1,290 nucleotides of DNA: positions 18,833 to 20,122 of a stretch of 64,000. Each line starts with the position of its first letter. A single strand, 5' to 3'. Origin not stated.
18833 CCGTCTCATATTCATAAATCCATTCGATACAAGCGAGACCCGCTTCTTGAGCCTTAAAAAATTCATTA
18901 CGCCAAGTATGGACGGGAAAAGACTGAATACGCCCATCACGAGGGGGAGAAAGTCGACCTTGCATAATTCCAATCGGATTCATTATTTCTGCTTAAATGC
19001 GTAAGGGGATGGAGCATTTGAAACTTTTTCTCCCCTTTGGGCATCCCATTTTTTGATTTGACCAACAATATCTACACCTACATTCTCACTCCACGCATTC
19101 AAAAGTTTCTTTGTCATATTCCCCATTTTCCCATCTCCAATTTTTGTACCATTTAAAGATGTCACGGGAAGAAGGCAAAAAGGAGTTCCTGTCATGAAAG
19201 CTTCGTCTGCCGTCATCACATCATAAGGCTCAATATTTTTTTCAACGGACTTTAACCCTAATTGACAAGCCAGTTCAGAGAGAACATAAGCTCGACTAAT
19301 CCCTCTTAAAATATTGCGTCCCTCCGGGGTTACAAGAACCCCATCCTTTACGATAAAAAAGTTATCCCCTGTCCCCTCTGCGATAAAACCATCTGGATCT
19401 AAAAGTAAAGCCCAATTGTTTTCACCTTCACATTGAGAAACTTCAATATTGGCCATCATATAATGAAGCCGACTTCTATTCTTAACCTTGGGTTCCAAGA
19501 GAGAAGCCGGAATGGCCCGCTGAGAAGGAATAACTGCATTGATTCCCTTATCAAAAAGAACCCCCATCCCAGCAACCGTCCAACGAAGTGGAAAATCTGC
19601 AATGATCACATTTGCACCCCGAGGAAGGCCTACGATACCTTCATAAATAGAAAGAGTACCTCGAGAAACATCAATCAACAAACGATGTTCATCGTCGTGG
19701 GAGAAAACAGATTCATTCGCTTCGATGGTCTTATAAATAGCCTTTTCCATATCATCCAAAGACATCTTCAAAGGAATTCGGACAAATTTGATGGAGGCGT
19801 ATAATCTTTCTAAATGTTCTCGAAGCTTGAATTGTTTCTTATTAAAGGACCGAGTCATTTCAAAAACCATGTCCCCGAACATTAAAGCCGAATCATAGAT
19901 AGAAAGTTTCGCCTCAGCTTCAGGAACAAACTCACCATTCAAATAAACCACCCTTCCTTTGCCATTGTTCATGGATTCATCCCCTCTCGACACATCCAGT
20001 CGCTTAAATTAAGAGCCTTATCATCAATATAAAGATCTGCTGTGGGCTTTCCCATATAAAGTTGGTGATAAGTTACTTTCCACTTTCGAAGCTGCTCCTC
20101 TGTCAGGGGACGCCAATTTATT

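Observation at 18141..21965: Third, canonical ulosonic module (NeuB + CMP transferase + HAD phosphatase) carries a class IV aminotransferase and a TIM-barrel isomerase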

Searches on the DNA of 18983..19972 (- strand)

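Call 43: search_dna_similar(query=L071:10001-10972:+, collection=ecoli_genomes, mode=distant, max_rows=10)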
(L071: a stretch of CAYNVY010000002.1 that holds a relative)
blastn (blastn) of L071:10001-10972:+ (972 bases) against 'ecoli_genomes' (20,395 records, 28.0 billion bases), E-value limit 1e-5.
No match.
